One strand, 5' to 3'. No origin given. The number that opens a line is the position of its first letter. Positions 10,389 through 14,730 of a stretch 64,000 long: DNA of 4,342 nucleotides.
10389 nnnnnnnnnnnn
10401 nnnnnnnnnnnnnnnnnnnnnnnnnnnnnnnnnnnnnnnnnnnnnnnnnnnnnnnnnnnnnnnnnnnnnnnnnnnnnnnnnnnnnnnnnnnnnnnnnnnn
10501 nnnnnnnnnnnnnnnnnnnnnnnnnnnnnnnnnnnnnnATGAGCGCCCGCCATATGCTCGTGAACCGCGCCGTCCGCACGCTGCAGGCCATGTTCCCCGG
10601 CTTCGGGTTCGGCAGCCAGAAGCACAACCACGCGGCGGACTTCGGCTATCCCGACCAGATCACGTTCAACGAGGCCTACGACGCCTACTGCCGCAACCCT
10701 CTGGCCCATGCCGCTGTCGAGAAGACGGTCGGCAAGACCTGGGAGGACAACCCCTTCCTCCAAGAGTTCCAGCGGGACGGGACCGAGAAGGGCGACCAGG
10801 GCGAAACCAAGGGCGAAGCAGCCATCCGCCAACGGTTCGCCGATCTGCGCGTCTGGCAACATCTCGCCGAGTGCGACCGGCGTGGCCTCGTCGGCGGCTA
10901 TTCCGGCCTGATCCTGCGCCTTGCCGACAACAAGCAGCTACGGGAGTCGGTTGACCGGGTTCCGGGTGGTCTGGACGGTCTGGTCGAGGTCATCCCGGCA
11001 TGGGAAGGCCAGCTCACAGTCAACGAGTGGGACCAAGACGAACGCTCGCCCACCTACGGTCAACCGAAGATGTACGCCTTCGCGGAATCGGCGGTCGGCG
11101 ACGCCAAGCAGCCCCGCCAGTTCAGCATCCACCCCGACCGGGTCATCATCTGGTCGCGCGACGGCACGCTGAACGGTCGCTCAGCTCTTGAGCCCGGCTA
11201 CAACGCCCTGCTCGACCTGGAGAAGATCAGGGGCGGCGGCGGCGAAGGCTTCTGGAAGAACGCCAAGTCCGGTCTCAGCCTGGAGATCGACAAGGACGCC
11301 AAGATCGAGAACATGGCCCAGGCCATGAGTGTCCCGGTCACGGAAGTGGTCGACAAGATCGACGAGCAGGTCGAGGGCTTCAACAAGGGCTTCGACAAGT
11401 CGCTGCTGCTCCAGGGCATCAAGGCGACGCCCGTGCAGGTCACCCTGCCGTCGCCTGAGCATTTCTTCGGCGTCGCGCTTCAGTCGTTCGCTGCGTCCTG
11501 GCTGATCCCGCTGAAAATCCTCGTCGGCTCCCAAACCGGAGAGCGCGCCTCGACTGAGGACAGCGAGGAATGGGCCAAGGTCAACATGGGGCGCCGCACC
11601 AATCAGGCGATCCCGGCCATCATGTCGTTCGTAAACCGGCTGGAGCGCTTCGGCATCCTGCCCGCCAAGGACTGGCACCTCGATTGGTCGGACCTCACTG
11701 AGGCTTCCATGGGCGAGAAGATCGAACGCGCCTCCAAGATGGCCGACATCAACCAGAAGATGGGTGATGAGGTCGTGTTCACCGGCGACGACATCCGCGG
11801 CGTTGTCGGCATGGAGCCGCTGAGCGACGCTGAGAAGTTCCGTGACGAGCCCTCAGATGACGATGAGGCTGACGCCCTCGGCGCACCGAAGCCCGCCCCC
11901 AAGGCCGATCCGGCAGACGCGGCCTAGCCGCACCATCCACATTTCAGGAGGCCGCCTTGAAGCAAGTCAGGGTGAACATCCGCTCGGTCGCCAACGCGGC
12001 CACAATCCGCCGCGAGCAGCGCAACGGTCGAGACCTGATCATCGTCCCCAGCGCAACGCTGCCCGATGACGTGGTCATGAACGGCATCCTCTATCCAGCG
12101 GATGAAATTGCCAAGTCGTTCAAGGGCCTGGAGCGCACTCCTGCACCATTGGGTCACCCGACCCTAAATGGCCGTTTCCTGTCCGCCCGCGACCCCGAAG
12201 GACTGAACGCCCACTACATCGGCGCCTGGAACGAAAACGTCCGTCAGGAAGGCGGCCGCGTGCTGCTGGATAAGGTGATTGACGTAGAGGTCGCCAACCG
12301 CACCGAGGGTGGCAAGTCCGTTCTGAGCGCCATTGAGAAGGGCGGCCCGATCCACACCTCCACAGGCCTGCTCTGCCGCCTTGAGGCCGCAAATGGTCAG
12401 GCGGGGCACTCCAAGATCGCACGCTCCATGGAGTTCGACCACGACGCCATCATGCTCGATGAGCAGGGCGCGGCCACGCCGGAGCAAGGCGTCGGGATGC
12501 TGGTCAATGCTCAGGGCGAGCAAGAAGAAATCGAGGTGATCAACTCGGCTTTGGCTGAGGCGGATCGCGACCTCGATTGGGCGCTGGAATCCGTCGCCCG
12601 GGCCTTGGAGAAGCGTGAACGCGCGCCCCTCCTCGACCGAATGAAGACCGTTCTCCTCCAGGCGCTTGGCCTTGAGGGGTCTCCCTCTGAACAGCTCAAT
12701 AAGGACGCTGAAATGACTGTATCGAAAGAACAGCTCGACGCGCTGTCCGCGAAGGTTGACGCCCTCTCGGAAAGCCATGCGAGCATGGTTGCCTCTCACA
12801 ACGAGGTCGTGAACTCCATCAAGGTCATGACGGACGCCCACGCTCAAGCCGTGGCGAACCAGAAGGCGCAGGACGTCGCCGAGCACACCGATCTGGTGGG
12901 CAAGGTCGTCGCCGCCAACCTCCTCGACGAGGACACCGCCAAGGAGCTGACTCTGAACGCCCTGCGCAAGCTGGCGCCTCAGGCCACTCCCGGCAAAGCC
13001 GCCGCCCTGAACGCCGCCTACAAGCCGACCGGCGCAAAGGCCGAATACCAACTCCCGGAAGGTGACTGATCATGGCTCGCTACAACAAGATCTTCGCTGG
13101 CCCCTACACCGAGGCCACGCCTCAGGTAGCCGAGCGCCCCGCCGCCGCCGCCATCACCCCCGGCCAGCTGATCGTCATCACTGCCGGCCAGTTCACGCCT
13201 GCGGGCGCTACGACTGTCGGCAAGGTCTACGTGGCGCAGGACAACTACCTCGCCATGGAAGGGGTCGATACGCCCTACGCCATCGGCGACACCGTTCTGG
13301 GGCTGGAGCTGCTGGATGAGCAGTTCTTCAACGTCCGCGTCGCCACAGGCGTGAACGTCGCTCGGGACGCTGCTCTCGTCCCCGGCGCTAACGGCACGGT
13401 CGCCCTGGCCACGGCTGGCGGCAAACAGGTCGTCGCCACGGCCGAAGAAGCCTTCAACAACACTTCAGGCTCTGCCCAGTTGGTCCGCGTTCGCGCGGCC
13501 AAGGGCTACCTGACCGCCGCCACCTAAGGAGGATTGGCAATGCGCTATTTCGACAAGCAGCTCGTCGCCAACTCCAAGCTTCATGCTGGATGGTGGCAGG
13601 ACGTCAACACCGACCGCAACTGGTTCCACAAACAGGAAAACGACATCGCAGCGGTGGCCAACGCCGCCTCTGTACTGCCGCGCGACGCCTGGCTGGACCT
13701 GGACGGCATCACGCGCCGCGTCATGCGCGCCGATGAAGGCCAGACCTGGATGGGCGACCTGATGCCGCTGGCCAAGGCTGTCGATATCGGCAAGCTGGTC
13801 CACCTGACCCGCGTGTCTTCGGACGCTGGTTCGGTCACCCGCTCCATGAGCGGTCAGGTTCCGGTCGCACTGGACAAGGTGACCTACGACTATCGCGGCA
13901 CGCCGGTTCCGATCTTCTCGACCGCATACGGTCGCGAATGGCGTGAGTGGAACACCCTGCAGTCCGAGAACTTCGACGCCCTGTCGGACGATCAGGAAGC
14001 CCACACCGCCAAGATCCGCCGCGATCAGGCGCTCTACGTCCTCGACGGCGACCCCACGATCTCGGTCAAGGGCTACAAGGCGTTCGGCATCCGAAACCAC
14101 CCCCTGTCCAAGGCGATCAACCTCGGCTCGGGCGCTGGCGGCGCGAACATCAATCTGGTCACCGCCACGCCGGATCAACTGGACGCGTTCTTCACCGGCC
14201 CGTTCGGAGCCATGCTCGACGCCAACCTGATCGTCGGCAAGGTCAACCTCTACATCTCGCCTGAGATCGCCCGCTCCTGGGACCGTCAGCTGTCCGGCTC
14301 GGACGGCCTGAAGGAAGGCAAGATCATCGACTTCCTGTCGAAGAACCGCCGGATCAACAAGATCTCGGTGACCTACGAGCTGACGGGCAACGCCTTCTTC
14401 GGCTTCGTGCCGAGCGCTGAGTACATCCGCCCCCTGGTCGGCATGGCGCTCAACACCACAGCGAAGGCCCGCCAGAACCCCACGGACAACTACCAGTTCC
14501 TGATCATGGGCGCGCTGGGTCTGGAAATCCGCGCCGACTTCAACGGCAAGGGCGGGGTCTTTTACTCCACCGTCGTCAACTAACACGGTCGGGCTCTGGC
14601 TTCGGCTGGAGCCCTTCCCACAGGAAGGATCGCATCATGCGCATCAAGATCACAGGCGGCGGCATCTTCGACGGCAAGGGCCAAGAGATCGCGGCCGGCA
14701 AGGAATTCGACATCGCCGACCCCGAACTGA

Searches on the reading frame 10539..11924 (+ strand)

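Call 15: search_protein_families(library=phrogs, proteins=[window:10539-11924:+], max_evalue=0.00001)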
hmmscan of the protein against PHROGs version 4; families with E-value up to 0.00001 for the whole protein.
window:10539-11924:+ (462 aa): 1 family
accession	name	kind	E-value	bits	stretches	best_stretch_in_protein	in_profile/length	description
phrog_146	-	head and packaging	4.9e-90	304.1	1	18-451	30-453/587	portal protein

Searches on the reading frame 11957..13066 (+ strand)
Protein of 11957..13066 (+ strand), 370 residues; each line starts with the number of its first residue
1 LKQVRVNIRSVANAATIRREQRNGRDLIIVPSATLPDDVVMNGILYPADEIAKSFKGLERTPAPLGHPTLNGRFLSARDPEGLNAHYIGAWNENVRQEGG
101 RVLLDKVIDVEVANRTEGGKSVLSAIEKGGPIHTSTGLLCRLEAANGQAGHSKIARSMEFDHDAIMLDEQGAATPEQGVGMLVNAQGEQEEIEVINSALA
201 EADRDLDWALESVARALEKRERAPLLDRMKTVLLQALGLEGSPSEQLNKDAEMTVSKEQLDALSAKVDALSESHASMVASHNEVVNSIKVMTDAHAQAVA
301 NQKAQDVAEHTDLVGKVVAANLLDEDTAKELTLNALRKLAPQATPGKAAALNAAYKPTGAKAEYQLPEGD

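Call 15: search_protein_families(library=phrogs, proteins=[window:11957-13066:+], max_evalue=0.00001)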
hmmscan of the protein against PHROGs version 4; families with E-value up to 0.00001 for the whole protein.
window:11957-13066:+ (370 aa): 1 family
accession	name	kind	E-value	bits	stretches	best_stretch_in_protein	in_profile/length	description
phrog_760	-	unknown function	1.2e-94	319.1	1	1-210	1-219/447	-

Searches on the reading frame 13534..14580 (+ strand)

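Call 15: search_protein_families(library=phrogs, proteins=[window:13534-14580:+], max_evalue=0.00001)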
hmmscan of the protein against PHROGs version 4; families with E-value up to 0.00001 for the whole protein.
window:13534-14580:+ (349 aa): 1 family
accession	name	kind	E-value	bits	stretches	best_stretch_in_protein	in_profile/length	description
phrog_771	-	head and packaging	8.2e-126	420.9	1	3-346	1-352/354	virion structural protein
